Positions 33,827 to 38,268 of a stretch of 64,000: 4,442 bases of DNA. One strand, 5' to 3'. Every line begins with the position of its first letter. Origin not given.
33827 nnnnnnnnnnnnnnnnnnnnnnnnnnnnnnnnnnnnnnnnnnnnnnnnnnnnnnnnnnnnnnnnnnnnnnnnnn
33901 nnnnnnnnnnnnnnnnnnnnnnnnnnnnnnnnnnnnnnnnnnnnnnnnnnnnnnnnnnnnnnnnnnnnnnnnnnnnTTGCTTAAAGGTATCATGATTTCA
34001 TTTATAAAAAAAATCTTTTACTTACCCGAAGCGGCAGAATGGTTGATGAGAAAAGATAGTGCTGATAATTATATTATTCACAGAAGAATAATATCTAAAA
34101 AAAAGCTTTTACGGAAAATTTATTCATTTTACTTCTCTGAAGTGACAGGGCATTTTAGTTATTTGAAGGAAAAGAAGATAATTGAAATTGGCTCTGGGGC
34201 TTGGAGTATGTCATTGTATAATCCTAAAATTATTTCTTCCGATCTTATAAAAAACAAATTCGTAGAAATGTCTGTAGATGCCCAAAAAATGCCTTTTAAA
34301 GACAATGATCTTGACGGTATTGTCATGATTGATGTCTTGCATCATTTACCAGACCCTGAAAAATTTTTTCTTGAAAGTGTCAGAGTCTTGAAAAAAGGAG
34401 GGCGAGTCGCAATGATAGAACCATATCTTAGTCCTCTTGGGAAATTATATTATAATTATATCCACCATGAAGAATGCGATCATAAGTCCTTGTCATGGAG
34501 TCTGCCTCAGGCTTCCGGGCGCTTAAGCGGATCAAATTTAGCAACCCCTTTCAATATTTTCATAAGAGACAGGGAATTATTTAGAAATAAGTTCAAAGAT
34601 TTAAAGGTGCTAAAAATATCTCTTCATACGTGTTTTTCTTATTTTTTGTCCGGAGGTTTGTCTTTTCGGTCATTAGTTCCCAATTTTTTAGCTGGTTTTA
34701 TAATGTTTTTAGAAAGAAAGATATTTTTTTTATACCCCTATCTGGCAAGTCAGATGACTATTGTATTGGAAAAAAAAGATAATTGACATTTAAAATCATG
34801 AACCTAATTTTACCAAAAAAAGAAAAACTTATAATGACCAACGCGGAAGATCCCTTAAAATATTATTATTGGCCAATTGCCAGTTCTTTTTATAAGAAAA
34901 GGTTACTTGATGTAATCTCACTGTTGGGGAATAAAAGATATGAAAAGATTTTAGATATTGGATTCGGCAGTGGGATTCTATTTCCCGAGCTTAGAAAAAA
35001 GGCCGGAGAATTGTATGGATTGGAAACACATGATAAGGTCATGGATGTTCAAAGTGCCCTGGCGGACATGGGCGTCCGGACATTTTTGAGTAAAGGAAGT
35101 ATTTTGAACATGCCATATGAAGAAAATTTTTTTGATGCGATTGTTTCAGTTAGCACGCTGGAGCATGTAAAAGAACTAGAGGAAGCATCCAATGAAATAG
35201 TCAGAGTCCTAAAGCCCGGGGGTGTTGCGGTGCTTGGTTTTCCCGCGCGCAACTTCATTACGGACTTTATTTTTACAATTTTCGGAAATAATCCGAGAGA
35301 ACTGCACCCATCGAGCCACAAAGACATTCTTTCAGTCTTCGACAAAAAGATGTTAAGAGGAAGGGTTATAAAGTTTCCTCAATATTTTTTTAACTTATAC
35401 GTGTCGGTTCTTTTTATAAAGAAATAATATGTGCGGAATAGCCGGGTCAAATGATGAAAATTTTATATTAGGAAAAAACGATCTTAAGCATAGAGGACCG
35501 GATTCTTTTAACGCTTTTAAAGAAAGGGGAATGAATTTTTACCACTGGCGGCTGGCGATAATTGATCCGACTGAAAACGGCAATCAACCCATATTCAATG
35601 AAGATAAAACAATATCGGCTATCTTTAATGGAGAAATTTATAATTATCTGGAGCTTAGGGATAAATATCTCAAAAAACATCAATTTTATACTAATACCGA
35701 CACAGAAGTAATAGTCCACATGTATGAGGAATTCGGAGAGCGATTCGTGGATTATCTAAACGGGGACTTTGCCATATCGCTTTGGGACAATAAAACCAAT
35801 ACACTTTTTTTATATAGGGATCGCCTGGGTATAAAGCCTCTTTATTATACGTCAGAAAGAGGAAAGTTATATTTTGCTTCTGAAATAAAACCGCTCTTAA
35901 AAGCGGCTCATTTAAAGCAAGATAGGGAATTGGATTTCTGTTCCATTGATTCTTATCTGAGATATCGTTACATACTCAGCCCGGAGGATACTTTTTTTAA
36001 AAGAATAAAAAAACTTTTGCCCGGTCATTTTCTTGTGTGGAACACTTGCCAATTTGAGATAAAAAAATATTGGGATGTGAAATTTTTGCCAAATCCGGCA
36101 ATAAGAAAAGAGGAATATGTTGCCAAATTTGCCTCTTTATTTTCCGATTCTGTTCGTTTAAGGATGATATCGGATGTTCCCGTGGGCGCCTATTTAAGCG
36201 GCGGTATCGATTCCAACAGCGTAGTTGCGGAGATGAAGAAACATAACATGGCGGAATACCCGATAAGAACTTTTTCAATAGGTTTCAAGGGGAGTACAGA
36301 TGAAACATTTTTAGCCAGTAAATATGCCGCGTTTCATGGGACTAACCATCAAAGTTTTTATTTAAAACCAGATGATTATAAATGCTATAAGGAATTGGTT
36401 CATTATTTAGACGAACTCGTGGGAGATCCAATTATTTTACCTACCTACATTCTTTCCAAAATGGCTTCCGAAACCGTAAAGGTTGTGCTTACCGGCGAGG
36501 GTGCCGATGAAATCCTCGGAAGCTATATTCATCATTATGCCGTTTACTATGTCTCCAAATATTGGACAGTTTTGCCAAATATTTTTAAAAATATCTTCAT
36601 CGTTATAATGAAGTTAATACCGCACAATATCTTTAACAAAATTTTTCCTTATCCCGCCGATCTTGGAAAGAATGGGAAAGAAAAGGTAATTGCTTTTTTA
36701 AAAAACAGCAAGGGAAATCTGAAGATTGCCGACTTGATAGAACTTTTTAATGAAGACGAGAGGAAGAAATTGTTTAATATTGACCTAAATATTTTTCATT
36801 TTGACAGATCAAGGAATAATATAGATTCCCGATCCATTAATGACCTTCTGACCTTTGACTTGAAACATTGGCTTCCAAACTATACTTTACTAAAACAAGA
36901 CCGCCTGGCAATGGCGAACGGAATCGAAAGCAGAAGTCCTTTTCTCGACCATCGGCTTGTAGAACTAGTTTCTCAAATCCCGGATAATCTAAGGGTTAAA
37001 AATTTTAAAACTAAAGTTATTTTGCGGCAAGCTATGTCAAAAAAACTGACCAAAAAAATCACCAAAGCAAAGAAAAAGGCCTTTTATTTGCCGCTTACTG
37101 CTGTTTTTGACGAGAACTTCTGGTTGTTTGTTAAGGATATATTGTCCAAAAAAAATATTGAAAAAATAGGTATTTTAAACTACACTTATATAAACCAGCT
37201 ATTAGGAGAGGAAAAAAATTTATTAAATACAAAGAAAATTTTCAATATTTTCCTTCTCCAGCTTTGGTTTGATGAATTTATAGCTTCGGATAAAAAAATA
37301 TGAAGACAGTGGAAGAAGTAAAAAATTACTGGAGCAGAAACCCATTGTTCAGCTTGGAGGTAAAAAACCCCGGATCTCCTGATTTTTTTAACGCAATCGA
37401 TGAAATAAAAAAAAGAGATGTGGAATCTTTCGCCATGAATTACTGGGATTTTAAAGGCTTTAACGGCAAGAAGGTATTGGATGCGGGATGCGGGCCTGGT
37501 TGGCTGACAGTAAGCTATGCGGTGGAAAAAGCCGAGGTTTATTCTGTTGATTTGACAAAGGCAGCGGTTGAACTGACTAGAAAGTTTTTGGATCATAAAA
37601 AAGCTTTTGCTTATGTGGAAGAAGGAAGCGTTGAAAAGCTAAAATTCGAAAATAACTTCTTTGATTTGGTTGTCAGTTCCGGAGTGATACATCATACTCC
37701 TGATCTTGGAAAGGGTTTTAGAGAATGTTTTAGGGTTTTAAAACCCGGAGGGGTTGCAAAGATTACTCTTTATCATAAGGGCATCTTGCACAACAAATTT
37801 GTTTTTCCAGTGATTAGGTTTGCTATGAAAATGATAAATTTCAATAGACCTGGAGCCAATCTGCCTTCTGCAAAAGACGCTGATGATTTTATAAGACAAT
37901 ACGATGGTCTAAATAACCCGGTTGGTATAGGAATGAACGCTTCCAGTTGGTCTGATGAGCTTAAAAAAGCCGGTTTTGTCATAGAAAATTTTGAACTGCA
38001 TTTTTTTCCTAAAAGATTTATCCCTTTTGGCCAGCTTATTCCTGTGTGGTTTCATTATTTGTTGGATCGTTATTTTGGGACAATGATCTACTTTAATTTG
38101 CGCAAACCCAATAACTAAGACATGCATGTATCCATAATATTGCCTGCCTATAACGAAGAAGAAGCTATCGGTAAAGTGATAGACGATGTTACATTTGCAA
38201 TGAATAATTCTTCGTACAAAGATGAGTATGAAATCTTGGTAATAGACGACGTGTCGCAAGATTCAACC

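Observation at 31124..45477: Twice-repeated translationally coupled cassette: B12 radical SAM -> GT-C -> SAM methyltransferase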

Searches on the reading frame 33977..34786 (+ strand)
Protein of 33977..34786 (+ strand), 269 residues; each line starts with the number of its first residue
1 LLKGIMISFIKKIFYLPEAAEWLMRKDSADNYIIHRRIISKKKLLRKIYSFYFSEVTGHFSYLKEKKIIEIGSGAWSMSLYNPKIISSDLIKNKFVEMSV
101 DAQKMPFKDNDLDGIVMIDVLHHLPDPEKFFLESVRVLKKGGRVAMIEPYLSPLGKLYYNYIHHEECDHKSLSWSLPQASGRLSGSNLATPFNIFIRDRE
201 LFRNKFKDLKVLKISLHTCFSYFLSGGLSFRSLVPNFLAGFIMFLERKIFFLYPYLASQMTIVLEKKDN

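Call 4: search_protein_families(library=pfam, proteins=[window:33977-34786:+], max_evalue=0.01)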
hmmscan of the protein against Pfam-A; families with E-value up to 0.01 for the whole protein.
window:33977-34786:+ (269 aa): 6 families
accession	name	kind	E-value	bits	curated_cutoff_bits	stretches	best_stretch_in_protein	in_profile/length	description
PF08241.18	Methyltransf_11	-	1.3e-12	48.6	21.2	1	99-145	48-94/95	Methyltransferase domain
PF13847.12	Methyltransf_31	-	8.9e-07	29.1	27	1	100-151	61-115/145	Methyltransferase domain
PF13649.12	Methyltransf_25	-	1e-06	29.8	27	1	100-142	53-97/97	Methyltransferase domain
PF13489.12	Methyltransf_23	-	2.5e-05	24.5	27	1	83-149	45-119/164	Methyltransferase domain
PF08242.18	Methyltransf_12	-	2.9e-05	25.2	30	1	102-144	55-98/98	Methyltransferase domain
PF01209.24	Ubie_methyltran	-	0.0004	20.2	20.1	1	99-148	104-153/233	ubiE/COQ5 methyltransferase family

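Call 10: search_protein_families(library=ncbifam, proteins=[window:33977-34786:+], max_evalue=0.001)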
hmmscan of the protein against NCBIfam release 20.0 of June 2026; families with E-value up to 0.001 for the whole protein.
window:33977-34786:+ (269 aa): 14 families
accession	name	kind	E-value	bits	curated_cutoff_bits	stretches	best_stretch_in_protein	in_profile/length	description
NF045823.1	PthPhpthDimycoMt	equivalog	2.8e-07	30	300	1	99-145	119-165/256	phthiotriol/phenolphthiotriol dimycocerosates methyltransferase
TIGR01934.1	MenG_MenH_UbiE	subfamily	4.8e-06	26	158.35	1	92-150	87-145/223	ubiquinone/menaquinone biosynthesis methyltransferase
NF001240.0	PRK00216.1-1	equivalog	5.6e-06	25.6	378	1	97-162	119-187/251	bifunctional demethylmenaquinone methyltransferase/2-methoxy-6-polyprenyl-1,4-benzoquinol methylase UbiE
NF045667.1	MTase_DVU1556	equivalog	6.7e-06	25.7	155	1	97-146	70-119/213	DVU_1556 family methyltransferase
NF041537.1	ArsM_AhpD_UU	exception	1.2e-05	24.3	510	1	88-147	124-181/345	arsenite methyltransferase/AhpD domain selenoprotein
NF045825.1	FAmtase_mtf2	equivalog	1.6e-05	24.3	400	1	99-144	111-156/248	fatty-acid O-methyltransferase Mtf2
NF047649.1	MTase_UXPK_star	exception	4.9e-05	22.5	460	1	100-146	135-181/283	methyltransferase/UXPK-star double selenoprotein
NF001241.0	PRK00216.1-2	equivalog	0.00012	21.8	327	1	94-163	95-167/231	demethylmenaquinone methyltransferase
NF001244.0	PRK00216.1-5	equivalog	0.00022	20.6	216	1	94-148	101-155/236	bifunctional demethylmenaquinone methyltransferase/2-methoxy-6-polyprenyl-1,4-benzoquinol methylase UbiE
NF001243.0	PRK00216.1-4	equivalog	0.00031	20.2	235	1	98-149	103-157/237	demethylmenaquinone methyltransferase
NF008823.0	PRK11873.1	subfamily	0.00045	19.8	263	1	101-146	136-181/272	arsenite methyltransferase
NF041536.1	ArsM_DUF2284_UU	exception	0.00053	18.4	575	1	96-147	129-181/459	arsenite methyltransferase/DUF2284 domain selenoprotein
TIGR02752.1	MenG_heptapren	equivalog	0.00058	19.5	419.85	0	98-163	101-169/231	demethylmenaquinone methyltransferase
NF052510.1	methyltran_MpqE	exception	0.00083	18.8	335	0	86-158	91-166/234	methyl-plastoquinone biosynthesis methyltransferase MpqE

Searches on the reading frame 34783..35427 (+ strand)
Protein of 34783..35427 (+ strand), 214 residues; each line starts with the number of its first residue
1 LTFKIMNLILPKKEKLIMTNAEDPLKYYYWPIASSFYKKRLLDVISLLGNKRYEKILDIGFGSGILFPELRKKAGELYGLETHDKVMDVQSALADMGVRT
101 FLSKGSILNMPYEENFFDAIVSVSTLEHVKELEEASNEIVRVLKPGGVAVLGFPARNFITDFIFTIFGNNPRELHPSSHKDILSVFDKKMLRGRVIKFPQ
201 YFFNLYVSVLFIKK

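Call 4: search_protein_families(library=pfam, proteins=[window:34783-35427:+], max_evalue=0.01)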
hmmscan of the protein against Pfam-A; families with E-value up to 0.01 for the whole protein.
window:34783-35427:+ (214 aa): 7 families
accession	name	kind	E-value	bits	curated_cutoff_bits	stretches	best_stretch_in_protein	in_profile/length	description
PF08241.18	Methyltransf_11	-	1.2e-18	67.9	21.2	1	57-150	1-94/95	Methyltransferase domain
PF13649.12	Methyltransf_25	-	1.5e-14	54.8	27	1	56-147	1-97/97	Methyltransferase domain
PF13489.12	Methyltransf_23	-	9.5e-11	42.1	27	1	37-157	5-122/164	Methyltransferase domain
PF13847.12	Methyltransf_31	-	8e-09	35.8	27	1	54-151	5-109/145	Methyltransferase domain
PF08242.18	Methyltransf_12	-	3e-08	34.7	30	1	57-148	1-97/98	Methyltransferase domain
PF01209.24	Ubie_methyltran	-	2.6e-05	24.1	20.1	1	44-150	39-151/233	ubiE/COQ5 methyltransferase family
PF07021.18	MetW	-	0.0064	16.6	21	1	54-154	15-110/193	Methionine biosynthesis protein MetW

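Call 22: search_protein_families(library=ncbifam, proteins=[window:34783-35427:+], max_evalue=0.00001)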
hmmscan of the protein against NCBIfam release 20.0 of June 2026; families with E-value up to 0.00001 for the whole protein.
window:34783-35427:+ (214 aa): 14 families
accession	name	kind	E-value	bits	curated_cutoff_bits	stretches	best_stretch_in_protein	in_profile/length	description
TIGR01983.1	UbiG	equivalog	6.7e-11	41.9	102.95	1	53-168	50-167/228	bifunctional 2-polyprenyl-6-hydroxyphenol methylase/3-demethylubiquinol 3-O-methyltransferase UbiG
TIGR02072.1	BioC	equivalog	6e-10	39.3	184.95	1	39-151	21-132/244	malonyl-ACP O-methyltransferase BioC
NF045667.1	MTase_DVU1556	equivalog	1e-09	38.2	155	1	45-151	15-119/213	DVU_1556 family methyltransferase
NF001244.0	PRK00216.1-5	equivalog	4.8e-09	35.9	216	1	44-151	40-154/236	bifunctional demethylmenaquinone methyltransferase/2-methoxy-6-polyprenyl-1,4-benzoquinol methylase UbiE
TIGR01934.1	MenG_MenH_UbiE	subfamily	5.5e-09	35.6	158.35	1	44-151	31-142/223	ubiquinone/menaquinone biosynthesis methyltransferase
NF007610.0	PRK10258.1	equivalog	2.3e-08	33.7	342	1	44-149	34-136/251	malonyl-ACP O-methyltransferase BioC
NF041536.1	ArsM_DUF2284_UU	exception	2.8e-08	32.6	575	1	51-149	75-178/459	arsenite methyltransferase/DUF2284 domain selenoprotein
NF001240.0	PRK00216.1-1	equivalog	1.1e-07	31.2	378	1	45-153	56-171/251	bifunctional demethylmenaquinone methyltransferase/2-methoxy-6-polyprenyl-1,4-benzoquinol methylase UbiE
NF052510.1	methyltran_MpqE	exception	6.7e-07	28.9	335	1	47-150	41-150/234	methyl-plastoquinone biosynthesis methyltransferase MpqE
NF047649.1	MTase_UXPK_star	exception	8.7e-07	28.2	460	1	54-150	79-180/283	methyltransferase/UXPK-star double selenoprotein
NF001243.0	PRK00216.1-4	equivalog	1.5e-06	27.7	235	1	44-150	39-150/237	demethylmenaquinone methyltransferase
NF008823.0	PRK11873.1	subfamily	1.7e-06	27.7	263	1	54-148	79-178/272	arsenite methyltransferase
NF001241.0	PRK00216.1-2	equivalog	1.8e-06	27.8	327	1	46-151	45-147/231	demethylmenaquinone methyltransferase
TIGR02752.1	MenG_heptapren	equivalog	2.5e-06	27.2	419.85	1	43-150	36-148/231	demethylmenaquinone methyltransferase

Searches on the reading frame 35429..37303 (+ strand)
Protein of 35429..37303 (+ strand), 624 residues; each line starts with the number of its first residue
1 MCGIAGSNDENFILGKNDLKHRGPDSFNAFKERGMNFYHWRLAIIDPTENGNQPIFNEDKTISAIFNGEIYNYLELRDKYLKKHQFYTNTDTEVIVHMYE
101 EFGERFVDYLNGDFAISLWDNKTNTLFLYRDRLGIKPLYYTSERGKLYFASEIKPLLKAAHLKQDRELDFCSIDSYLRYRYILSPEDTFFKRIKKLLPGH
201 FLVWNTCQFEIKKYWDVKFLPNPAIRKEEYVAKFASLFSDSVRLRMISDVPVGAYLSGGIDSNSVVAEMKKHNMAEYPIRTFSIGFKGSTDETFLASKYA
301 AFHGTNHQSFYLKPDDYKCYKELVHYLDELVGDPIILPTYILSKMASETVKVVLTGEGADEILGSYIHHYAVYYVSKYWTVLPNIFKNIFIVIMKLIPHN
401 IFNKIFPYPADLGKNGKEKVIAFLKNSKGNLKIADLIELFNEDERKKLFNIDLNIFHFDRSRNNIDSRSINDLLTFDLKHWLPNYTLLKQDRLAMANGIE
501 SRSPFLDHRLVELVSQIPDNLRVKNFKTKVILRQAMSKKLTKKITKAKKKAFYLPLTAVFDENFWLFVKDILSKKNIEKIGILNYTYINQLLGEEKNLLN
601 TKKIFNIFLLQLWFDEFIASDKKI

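Call 4: search_protein_families(library=pfam, proteins=[window:35429-37303:+], max_evalue=0.01)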
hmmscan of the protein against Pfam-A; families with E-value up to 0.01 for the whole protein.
window:35429-37303:+ (624 aa): 4 families
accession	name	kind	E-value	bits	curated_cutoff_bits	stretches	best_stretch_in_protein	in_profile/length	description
PF00733.27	Asn_synthase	-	5.4e-77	260.3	21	1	234-614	2-353/354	Asparagine synthase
PF13537.11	GATase_7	-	3.3e-42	143.8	25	1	39-157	1-122/123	Glutamine amidotransferase domain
PF13522.11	GATase_6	-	2.2e-36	125.2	27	1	26-152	3-130/130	Glutamine amidotransferase domain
PF12481.13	DUF3700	-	5.2e-05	23.3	27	1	54-154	69-174/228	Aluminium induced protein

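Call 22: search_protein_families(library=ncbifam, proteins=[window:35429-37303:+], max_evalue=0.00001)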
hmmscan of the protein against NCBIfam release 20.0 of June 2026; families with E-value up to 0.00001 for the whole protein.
window:35429-37303:+ (624 aa): 9 families
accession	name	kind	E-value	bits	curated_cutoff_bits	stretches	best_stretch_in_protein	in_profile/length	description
TIGR01536.1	asn_synth_AEB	equivalog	3.9e-128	428.7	267.1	1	17-552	25-517/517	asparagine synthase (glutamine-hydrolyzing)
TIGR03108.1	eps_aminotran_1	hypoth_equivalog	2.2e-123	413.2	816.9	1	17-598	26-607/628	XrtA/PEP-CTERM system amidotransferase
TIGR03104.1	trio_amidotrans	equivalog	1.8e-95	320.4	570.1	2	15-369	23-383/589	N-acetylglutaminylglutamine amidotransferase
NF006949.0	PRK09431.1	equivalog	6.5e-85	285.7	499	3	14-159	23-168/554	asparagine synthase B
NF033535.1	lass_lactam_cya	exception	9.9e-65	219.3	525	2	17-388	25-401/668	lasso peptide isopeptide bond-forming cyclase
NF033561.1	macrolact_Ik_Al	subfamily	6.4e-15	54.8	300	1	123-371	90-339/561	albusnodin/ikarugamycin family macrolactam cyclase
NF001484.0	PRK00331.1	subfamily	6.8e-12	44.5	381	1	46-160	79-202/601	isomerizing glutamine--fructose-6-phosphate transaminase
TIGR01135.1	glmS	equivalog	3.4e-10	39.1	418.05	1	47-160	79-201/607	glutamine--fructose-6-phosphate transaminase (isomerizing)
TIGR01134.1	purF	equivalog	7.6e-09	35.4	350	1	50-155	82-198/432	amidophosphoribosyltransferase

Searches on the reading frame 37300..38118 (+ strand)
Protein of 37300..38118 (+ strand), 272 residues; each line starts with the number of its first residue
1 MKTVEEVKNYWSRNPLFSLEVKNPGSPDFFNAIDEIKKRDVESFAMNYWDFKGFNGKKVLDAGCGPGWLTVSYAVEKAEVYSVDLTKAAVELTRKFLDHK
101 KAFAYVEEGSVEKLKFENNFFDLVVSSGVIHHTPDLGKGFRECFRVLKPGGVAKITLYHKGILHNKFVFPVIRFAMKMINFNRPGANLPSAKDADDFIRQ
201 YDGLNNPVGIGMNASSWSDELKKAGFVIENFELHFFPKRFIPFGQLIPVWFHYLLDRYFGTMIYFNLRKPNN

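Call 4: search_protein_families(library=pfam, proteins=[window:37300-38118:+], max_evalue=0.01)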
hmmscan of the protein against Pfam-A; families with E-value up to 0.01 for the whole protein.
window:37300-38118:+ (272 aa): 11 families
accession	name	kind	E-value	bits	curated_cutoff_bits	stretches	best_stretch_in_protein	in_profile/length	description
PF08241.18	Methyltransf_11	-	2.6e-22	79.7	21.2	1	60-152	1-92/95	Methyltransferase domain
PF13649.12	Methyltransf_25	-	1.9e-20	73.8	27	1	59-151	1-97/97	Methyltransferase domain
PF13847.12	Methyltransf_31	-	1.4e-17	64.2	27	1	55-155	3-109/145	Methyltransferase domain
PF08242.18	Methyltransf_12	-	2e-13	51.3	30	1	60-152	1-97/98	Methyltransferase domain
PF13489.12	Methyltransf_23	-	4.6e-13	49.7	27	1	53-227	20-160/164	Methyltransferase domain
PF01209.24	Ubie_methyltran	-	7.6e-11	42.2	20.1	1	55-155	47-151/233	ubiE/COQ5 methyltransferase family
PF02353.26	CMAS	-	2.9e-06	27.3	27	1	55-194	62-201/273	Mycolic acid cyclopropane synthetase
PF05175.20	MTS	-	8.6e-06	25.9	23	1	56-134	32-112/170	Methyltransferase small domain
PF06325.19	PrmA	-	0.00038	20.5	22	1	55-127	161-233/296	Ribosomal protein L11 methyltransferase (PrmA)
PF01728.25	FtsJ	-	0.0017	18.7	24.1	1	52-128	20-99/181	FtsJ-like methyltransferase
PF08003.17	Methyltransf_9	-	0.0098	15.3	23.8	0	54-133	114-195/315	Protein of unknown function (DUF1698)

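Call 22: search_protein_families(library=ncbifam, proteins=[window:37300-38118:+], max_evalue=0.00001)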
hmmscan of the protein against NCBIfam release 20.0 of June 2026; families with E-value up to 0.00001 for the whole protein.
window:37300-38118:+ (272 aa): 24 families
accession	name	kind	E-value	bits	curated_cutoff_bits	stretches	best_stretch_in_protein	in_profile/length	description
TIGR01983.1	UbiG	equivalog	1.3e-15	57.4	102.95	1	48-156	45-152/228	bifunctional 2-polyprenyl-6-hydroxyphenol methylase/3-demethylubiquinol 3-O-methyltransferase UbiG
NF007610.0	PRK10258.1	equivalog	7.7e-15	54.9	342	1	57-163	44-146/251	malonyl-ACP O-methyltransferase BioC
TIGR02072.1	BioC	equivalog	9.9e-15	55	184.95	1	54-164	33-141/244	malonyl-ACP O-methyltransferase BioC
NF045667.1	MTase_DVU1556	equivalog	7.2e-14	51.7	155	1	55-232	22-166/213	DVU_1556 family methyltransferase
NF041537.1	ArsM_AhpD_UU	exception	1.9e-13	50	510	1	55-152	76-177/345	arsenite methyltransferase/AhpD domain selenoprotein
NF041536.1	ArsM_DUF2284_UU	exception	3.3e-13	48.8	575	1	55-152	76-177/459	arsenite methyltransferase/DUF2284 domain selenoprotein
NF008823.0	PRK11873.1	subfamily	3.4e-13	49.7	263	1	55-155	77-181/272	arsenite methyltransferase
NF047649.1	MTase_UXPK_star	exception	2.2e-12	46.6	460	1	55-152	77-178/283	methyltransferase/UXPK-star double selenoprotein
TIGR01934.1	MenG_MenH_UbiE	subfamily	4.3e-12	45.8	158.35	1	54-155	38-141/223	ubiquinone/menaquinone biosynthesis methyltransferase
TIGR02021.1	BchM-ChlM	equivalog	1e-11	44.7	158.9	1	53-135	52-133/218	magnesium protoporphyrin IX methyltransferase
NF001244.0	PRK00216.1-5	equivalog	5.4e-11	42.2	216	1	54-156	47-154/236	bifunctional demethylmenaquinone methyltransferase/2-methoxy-6-polyprenyl-1,4-benzoquinol methylase UbiE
NF043040.1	corrin_prot_MT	hypoth_equivalog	1.6e-10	40.8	180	1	55-155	41-147/216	corrinoid protein-associated methyltransferase CpaM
NF052510.1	methyltran_MpqE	exception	6.2e-09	35.6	335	1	55-152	46-148/234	methyl-plastoquinone biosynthesis methyltransferase MpqE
NF045823.1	PthPhpthDimycoMt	equivalog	9e-09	34.9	300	1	54-152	65-163/256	phthiotriol/phenolphthiotriol dimycocerosates methyltransferase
NF001240.0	PRK00216.1-1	equivalog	1.1e-08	34.5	378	1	55-162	63-175/251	bifunctional demethylmenaquinone methyltransferase/2-methoxy-6-polyprenyl-1,4-benzoquinol methylase UbiE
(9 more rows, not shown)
